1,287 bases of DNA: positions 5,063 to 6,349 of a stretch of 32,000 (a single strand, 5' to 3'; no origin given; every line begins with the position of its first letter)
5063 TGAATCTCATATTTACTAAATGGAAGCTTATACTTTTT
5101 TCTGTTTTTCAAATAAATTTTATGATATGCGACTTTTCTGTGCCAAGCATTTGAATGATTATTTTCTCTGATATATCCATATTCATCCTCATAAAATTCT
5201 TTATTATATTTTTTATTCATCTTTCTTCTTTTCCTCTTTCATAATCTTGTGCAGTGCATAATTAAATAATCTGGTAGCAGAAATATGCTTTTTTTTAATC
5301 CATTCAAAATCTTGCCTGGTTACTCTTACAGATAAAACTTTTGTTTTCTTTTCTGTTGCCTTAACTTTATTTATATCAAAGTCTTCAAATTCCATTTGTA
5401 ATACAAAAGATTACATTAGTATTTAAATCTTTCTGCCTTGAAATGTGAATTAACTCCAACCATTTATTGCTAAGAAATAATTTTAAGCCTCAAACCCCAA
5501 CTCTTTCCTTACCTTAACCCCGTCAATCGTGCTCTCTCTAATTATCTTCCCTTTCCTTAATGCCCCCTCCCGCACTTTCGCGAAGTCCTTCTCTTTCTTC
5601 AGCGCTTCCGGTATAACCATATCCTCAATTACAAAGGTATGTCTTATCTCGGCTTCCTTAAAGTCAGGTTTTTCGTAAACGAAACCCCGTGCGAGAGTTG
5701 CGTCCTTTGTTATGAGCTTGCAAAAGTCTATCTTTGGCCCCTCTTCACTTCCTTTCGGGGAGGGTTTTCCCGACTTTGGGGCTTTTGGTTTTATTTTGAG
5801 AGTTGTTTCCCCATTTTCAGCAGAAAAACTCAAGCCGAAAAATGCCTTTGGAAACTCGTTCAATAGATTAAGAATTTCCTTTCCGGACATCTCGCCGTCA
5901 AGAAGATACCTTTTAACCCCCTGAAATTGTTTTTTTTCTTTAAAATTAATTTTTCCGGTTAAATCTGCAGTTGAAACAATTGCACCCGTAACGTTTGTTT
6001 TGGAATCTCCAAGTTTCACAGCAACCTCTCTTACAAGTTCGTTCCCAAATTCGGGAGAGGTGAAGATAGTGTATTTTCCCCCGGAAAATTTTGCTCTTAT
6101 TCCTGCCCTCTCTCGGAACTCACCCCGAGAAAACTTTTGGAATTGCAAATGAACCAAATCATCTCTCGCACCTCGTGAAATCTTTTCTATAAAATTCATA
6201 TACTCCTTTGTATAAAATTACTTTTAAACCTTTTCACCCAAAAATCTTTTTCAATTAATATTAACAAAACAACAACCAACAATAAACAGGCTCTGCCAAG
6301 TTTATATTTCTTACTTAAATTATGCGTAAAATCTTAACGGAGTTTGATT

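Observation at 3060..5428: Low-GC four-gene operon beside the ribosomal operon: RHH protein, membrane-tethered HNH nuclease and two membrane proteins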

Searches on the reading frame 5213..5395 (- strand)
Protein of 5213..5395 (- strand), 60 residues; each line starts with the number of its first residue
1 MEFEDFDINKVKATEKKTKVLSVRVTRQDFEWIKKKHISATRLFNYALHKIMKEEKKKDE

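Call 3: search_protein_families(library=pfam, proteins=[window:5213-5395:-], max_evalue=1)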
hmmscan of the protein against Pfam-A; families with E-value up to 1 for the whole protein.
window:5213-5395:- (60 aa): 3 families
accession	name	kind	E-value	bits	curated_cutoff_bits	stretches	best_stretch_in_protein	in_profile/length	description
PF18506.7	RelB-like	-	0.057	13.7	27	1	15-58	9-46/62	RelB Antitoxin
PF22380.2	Chp1-like_SPOC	-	0.069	13.6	26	1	5-53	21-69/135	Chromo domain-containing protein 1-like, SPOC domain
PF21983.2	NikA-like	-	0.07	13.7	27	1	15-36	1-22/72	Mobilization protein NikA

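Call 4: search_protein_families(library=padloc, proteins=[window:5213-5395:-], max_evalue=1)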
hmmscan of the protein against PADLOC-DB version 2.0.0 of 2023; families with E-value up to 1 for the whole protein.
window:5213-5395:- (60 aa): 1 family
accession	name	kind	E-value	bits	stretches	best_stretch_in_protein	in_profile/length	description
PDLC03199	Specificity_I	-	0.021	12.7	1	23-58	157-192/208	Type I specificity subunit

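Call 5: search_protein_families(library=phrogs, proteins=[window:5213-5395:-], max_evalue=1)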
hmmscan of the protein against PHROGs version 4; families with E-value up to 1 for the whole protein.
window:5213-5395:- (60 aa): 2 families
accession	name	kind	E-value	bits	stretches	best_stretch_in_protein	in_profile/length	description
phrog_32586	-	unknown function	0.053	14.5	1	18-40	15-37/53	-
phrog_10781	-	unknown function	0.06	14.2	1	26-42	36-52/67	-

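Call 56: find_homologous_proteins(query=window:5213-5395:-, max_evalue=0.01)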
Query window:5213-5395:- (60 aa): 38 proteins with E <= 0.01 among 38 candidates.
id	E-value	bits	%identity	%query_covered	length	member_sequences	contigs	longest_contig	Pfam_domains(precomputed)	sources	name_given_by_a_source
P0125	2.3e-26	107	90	100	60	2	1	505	-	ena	-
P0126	8.5e-26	105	95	93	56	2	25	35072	-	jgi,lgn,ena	-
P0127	2.8e-25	104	90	82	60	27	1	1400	-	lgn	-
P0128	2.9e-25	104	87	100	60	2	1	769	-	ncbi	-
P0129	3.3e-25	103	87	100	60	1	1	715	-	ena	-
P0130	1.2e-24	102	83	100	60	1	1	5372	-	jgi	jgi:hypothetical protein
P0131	1.9e-24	101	85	100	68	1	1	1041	-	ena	-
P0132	2.8e-24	101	90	97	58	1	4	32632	-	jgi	jgi:hypothetical protein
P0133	5.6e-24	100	85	98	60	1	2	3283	-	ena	-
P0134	6.7e-24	99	85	98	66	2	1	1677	-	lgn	-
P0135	7.4e-24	99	86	95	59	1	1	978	-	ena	-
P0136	8.5e-24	99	85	100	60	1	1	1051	-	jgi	jgi:hypothetical protein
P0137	1.1e-23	99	83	100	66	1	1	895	-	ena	-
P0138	1.4e-23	98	83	100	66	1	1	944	-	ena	-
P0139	1.8e-23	98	82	100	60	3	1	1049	-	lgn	-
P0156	7.2e-19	84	75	95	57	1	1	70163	-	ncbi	-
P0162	4.4e-15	72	64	97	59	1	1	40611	-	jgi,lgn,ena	-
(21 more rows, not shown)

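Call 57: find_encoding_contigs(protein=P0126, flank=5000, max_places=10)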
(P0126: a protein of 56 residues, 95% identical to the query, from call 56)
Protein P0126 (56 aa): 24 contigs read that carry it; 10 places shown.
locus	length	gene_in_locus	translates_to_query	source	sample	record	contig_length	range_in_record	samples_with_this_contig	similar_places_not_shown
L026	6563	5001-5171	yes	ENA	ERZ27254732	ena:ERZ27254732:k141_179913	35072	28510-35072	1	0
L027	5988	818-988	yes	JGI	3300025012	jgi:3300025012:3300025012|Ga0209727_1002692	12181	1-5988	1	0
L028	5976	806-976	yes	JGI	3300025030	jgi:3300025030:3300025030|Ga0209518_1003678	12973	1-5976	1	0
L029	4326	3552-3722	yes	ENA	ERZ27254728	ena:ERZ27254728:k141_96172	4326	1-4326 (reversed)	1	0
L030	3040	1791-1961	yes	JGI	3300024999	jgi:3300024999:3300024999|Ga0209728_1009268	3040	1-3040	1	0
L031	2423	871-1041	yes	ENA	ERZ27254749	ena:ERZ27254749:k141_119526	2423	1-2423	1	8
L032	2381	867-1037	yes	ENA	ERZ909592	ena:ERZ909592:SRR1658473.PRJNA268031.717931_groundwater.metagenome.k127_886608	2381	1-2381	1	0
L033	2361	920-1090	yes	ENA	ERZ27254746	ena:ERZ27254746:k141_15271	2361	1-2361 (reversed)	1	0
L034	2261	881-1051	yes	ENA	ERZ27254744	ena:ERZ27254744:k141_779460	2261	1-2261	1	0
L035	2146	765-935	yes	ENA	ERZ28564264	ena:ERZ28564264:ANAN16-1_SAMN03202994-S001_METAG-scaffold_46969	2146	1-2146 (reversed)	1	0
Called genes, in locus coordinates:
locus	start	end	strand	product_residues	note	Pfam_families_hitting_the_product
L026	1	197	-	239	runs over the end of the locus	-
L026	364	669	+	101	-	PF00076:RRM_1, PF16367:RRM_7 (weak)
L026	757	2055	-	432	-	PF00270:DEAD, PF04851:ResIII, PF00271:Helicase_C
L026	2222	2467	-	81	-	PF01541:GIY-YIG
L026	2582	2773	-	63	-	-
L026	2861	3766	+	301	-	PF08950:DUF1861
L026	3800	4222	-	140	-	-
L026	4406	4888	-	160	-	-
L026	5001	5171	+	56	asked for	-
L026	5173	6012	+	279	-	-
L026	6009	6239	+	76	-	-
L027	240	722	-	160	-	-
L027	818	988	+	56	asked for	-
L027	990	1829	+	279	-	-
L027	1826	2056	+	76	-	-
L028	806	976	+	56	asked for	-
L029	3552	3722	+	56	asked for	-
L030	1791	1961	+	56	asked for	-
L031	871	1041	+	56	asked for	-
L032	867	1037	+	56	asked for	-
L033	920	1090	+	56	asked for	-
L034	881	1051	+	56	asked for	-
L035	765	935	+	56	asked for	-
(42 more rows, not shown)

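Call 58: find_encoding_contigs(protein=P0156, flank=6000, max_places=2)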
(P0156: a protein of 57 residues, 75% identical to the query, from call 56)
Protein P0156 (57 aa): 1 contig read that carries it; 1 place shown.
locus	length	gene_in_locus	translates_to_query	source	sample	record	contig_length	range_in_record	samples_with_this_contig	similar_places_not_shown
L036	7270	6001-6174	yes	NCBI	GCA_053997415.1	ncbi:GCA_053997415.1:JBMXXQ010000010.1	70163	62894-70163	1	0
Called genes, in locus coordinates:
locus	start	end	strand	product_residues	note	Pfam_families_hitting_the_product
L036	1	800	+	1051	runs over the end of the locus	PF00133:tRNA-synt_1, PF01406:tRNA-synt_1e (faint), PF09334:tRNA-synt_1g, PF08264:Anticodon_1, PF19302:DUF5915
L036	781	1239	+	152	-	-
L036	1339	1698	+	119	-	-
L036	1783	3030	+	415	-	PF04894:Nre_N, PF04895:Nre_C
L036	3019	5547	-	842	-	PF01411:tRNA-synt_2c, PF07973:tRNA_SAD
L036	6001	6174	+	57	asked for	-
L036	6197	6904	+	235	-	-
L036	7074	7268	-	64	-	?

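Call 59: find_encoding_contigs(protein=P0162, flank=6000, max_places=2)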
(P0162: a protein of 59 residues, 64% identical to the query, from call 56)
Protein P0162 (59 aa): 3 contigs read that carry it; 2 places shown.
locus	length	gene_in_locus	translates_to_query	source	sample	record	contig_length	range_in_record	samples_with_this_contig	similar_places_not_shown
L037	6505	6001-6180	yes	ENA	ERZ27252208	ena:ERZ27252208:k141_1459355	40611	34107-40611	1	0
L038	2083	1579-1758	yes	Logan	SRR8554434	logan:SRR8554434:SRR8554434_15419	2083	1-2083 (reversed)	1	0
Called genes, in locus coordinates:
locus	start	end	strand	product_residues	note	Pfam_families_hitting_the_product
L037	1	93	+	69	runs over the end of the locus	PF24434:DUF7557 (weak)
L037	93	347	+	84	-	PF05016:ParE_toxin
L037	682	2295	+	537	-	PF00890:FAD_binding_2, PF01266:DAO, PF07992:Pyr_redox_2 (faint), PF02910:Succ_DH_flav_C (weak)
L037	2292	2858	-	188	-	-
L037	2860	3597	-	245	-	PF13489:Methyltransf_23, PF00891:Methyltransf_2, PF08242:Methyltransf_12 (weak), PF13649:Methyltransf_25 (weak)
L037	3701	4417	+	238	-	PF01978:TrmB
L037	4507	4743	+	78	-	PF24434:DUF7557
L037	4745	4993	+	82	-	PF05016:ParE_toxin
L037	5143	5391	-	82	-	PF05016:ParE_toxin, PF15781:ParE-like_toxin (weak)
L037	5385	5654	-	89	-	PF04014:MazE_antitoxin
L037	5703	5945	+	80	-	-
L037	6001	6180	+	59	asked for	-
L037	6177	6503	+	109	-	?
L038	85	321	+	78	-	PF24434:DUF7557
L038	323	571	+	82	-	PF05016:ParE_toxin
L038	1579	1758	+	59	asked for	-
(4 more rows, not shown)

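Call 69: search_protein_families(library=pfam, proteins=[L036:6197-6904:+, L026:4406-4888:-], max_evalue=0.1)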
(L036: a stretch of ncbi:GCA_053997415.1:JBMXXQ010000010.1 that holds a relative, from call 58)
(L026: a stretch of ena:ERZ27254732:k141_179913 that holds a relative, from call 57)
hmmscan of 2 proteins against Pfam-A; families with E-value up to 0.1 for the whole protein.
L036:6197-6904:+ (235 aa): 1 family
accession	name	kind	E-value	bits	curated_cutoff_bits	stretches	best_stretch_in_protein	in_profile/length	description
PF20472.4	PDDEXK_11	-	0.048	13.8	23.7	1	2-75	4-75/145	PD-(D/E)XK nuclease superfamily domain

L026:4406-4888:- (160 aa): 2 families
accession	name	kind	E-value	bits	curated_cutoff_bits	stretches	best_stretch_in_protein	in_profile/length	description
PF18894.6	PhageMetallopep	-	0.011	16.2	23.7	1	28-89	41-100/134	Putative phage metallopeptidase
PF01435.24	Peptidase_M48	-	0.017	15.4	20.3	1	11-82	6-77/186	Peptidase family M48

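Call 70: search_protein_families(library=ncbifam, proteins=[window:5213-5395:-, L036:6197-6904:+], max_evalue=0.1)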
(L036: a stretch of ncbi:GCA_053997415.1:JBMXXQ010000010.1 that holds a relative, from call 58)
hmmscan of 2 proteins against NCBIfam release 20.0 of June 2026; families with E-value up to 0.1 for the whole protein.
window:5213-5395:- (60 aa): 0 families

L036:6197-6904:+ (235 aa): 0 families

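Call 73: search_solved_structures(query=A9, max_evalue=10, show_alignments=3)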
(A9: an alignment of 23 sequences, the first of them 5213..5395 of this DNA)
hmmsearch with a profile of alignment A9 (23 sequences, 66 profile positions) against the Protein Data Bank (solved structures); distinct sequences matched with E-value up to 10: 2.
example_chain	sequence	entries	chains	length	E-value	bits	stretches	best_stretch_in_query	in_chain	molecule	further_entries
2dbq_A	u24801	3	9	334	0.64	12.7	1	14-46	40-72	Glyoxylate reductase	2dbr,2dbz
5xxu_F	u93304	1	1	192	0.73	12.6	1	21-40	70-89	Ribosomal protein uS7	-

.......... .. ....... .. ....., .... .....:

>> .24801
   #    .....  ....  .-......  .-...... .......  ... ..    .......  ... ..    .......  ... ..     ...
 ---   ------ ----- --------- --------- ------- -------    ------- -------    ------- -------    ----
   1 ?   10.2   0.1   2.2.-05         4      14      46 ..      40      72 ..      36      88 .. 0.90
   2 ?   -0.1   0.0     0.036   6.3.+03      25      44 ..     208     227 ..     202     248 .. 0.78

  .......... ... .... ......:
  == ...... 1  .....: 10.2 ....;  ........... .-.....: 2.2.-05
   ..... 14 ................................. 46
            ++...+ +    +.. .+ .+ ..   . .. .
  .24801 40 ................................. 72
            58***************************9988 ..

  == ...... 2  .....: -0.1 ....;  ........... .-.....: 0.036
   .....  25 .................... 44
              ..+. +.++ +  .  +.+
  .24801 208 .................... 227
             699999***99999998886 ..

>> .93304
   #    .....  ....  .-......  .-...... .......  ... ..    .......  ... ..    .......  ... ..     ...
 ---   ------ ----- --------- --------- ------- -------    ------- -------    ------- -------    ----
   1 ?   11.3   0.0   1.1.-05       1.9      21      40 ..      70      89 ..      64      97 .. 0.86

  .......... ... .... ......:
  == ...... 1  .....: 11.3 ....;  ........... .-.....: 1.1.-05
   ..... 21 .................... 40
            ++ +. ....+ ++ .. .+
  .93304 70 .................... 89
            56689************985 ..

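Call 74: search_protein_families(library=pfam, alignment_id=A9, max_evalue=1)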
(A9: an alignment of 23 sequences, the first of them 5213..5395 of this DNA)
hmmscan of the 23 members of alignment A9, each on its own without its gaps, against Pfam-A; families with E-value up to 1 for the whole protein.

A. member 1, window:5213-5395:- (60 aa): 3 families
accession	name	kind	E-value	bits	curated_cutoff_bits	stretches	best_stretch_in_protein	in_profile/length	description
PF18506.7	RelB-like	-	0.057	13.7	27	1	15-58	9-46/62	RelB Antitoxin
PF22380.2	Chp1-like_SPOC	-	0.069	13.6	26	1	5-53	21-69/135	Chromo domain-containing protein 1-like, SPOC domain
PF21983.2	NikA-like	-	0.07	13.7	27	1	15-36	1-22/72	Mobilization protein NikA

B. families by the number of members that match (of 23 scanned): 8 families
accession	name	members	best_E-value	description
PF22380.2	Chp1-like_SPOC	12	0.0015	Chromo domain-containing protein 1-like, SPOC domain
PF18506.7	RelB-like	5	0.014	RelB Antitoxin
PF01858.22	RB_A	3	0.016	Retinoblastoma-associated protein A domain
PF03258.20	Baculo_FP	2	0.027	Baculovirus FP protein domain 1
PF21983.2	NikA-like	2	0.07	Mobilization protein NikA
PF18275.7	His_Me_b4a2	1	0.014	His-Me finger endonuclease beta4-alpha2 domain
PF14310.12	Fn3-like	1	0.093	Fibronectin type III-like domain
PF09501.15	Bac_small_YrzI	1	0.15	Probable sporulation protein (Bac_small_yrzI)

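Call 90: find_related_loci(query=A9, collection=viral_contigs, flank=8000)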
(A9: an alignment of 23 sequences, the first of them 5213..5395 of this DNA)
Query A9 (60 aa) in viral_contigs; peptide patterns used: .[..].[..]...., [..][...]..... (x = any residue, [..] = any of these).
64 stretches matched a pattern, but none encodes a relative of the query by tblastn (E <= 1e-3).

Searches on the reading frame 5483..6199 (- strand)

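Call 3: search_protein_families(library=pfam, proteins=[window:5483-6199:-], max_evalue=1)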
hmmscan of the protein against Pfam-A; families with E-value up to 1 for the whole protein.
window:5483-6199:- (238 aa): 0 families

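Call 70: search_protein_families(library=ncbifam, proteins=[window:5483-6199:-], max_evalue=0.1)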
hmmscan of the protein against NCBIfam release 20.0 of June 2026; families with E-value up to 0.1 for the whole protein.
window:5483-6199:- (238 aa): 1 family
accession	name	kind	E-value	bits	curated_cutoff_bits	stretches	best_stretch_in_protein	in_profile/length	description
NF007094.0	PRK09548.1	equivalog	0.0028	16.1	687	1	56-115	536-594/598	PTS ascorbate-specific subunit IIBC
